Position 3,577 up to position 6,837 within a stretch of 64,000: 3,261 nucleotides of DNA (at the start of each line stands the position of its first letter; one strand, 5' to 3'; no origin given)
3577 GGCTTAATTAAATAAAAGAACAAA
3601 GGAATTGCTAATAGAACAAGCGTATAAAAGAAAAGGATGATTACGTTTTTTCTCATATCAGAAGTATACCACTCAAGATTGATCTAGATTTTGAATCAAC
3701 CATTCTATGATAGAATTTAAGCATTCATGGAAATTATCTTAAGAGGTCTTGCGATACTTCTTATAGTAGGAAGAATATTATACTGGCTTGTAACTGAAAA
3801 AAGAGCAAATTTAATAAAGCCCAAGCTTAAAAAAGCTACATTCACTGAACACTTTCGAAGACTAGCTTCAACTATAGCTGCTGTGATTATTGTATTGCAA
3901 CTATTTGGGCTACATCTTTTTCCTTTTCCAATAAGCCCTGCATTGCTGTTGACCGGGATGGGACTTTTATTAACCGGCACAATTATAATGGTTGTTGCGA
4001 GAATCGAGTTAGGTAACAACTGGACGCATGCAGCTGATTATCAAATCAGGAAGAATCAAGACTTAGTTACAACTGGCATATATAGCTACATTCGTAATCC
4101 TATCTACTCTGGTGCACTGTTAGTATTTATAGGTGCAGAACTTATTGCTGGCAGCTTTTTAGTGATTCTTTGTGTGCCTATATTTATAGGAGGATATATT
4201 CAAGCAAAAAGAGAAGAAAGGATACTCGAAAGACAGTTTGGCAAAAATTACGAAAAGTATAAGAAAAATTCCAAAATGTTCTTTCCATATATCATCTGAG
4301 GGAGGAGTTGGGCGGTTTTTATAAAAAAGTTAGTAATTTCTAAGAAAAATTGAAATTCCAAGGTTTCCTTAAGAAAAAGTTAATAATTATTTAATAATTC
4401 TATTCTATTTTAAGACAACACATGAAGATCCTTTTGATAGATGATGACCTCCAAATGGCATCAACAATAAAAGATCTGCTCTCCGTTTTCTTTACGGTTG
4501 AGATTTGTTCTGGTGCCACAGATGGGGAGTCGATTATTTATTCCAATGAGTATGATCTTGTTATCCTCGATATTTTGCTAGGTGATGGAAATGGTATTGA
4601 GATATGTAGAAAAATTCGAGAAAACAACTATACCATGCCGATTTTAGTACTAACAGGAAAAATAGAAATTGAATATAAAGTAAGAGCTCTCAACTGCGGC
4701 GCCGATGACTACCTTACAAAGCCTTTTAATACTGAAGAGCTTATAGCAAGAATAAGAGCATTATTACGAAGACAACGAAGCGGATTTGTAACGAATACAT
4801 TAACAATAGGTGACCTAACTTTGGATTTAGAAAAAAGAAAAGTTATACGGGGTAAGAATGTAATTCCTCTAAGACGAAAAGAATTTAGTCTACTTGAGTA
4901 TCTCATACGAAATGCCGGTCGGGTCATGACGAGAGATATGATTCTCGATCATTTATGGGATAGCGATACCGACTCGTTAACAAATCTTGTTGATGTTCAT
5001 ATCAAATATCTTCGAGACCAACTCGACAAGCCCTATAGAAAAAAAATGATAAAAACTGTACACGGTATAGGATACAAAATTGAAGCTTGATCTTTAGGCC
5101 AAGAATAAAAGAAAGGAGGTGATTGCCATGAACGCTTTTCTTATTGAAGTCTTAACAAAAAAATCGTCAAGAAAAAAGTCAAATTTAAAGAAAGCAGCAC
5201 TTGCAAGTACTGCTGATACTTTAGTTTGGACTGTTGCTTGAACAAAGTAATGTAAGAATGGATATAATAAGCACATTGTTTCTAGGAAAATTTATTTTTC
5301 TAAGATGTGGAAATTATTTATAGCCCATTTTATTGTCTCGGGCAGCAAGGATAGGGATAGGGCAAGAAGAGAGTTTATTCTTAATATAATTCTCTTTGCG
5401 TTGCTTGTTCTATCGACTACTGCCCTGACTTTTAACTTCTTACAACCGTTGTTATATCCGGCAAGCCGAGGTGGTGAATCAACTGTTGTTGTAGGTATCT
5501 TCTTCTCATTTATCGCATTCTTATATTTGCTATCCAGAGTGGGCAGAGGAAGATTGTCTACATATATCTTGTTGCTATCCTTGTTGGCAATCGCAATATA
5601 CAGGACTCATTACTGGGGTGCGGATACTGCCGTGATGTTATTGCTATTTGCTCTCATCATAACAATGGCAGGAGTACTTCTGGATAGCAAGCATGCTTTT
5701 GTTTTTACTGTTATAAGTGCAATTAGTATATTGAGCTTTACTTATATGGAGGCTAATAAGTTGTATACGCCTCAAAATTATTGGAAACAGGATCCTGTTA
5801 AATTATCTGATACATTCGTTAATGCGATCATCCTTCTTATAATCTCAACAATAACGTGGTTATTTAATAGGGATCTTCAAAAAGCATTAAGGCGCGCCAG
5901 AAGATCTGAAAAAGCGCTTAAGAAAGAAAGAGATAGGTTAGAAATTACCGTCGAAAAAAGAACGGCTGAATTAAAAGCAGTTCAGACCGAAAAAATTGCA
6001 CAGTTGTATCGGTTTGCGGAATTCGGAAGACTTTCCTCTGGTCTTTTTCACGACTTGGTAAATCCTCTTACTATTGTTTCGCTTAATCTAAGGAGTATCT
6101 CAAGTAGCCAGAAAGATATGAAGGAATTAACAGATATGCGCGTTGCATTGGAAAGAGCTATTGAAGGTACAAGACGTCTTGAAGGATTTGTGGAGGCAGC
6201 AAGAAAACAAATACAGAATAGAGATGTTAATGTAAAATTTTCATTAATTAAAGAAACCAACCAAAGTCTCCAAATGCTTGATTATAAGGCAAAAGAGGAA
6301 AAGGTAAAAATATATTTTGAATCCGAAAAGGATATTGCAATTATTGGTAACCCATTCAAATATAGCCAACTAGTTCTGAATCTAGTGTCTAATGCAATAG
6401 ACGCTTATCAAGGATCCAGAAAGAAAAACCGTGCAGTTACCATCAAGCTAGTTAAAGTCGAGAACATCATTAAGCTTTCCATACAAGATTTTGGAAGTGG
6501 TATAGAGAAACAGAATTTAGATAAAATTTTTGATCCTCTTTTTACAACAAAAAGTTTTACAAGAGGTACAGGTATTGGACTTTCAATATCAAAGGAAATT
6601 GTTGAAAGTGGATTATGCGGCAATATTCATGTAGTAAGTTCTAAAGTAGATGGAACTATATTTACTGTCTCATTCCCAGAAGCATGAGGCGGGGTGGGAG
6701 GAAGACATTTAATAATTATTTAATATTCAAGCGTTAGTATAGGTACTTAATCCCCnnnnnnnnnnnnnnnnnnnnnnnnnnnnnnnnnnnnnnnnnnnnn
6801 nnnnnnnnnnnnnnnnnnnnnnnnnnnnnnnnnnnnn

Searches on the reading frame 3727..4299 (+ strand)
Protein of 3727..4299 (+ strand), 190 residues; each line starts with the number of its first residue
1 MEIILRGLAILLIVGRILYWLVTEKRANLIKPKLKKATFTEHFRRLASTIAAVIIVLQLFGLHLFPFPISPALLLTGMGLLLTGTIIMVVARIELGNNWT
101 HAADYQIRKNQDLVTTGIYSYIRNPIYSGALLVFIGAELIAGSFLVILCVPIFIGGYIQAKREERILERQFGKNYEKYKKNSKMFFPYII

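Call 53: search_protein_families(library=pfam, proteins=[window:3727-4299:+], max_evalue=0.05)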
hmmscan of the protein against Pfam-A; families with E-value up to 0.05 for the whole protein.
window:3727-4299:+ (190 aa): 6 families
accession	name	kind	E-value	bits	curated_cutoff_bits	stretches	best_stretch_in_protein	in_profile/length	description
PF04191.18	PEMT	-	1.6e-18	67.5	25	1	75-173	4-104/105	Phospholipid methyltransferase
PF04140.19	ICMT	-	3.2e-09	37.5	24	1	79-153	3-75/95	Isoprenylcysteine carboxyl methyltransferase (ICMT) family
PF02544.21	Steroid_dh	-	0.0028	18.1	22.6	1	73-189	41-149/150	3-oxo-5-alpha-steroid 4-dehydrogenase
PF06966.17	DUF1295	-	0.0069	16.3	20.4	1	77-179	124-229/235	Protein of unknown function (DUF1295)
PF03899.21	ATP-synt_I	-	0.013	16.4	25.1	1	5-67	30-94/99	ATP synthase I chain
PF05461.16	ApoL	-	0.025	14.5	25.9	1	47-93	92-140/298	Apolipoprotein L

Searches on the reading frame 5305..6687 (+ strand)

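Call 18: search_protein_families(library=pfam, proteins=[window:5305-6687:+], max_evalue=0.001)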
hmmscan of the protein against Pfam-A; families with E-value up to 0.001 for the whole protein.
window:5305-6687:+ (460 aa): 2 families
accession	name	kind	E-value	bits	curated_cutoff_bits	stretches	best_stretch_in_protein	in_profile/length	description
PF02518.31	HATPase_c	-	2.5e-20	73.4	26.4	1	352-459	5-109/111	Histidine kinase-, DNA gyrase B-, and HSP90-like ATPase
PF14501.12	HATPase_c_5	-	6.4e-06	26.5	22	1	355-440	8-85/102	GHKL domain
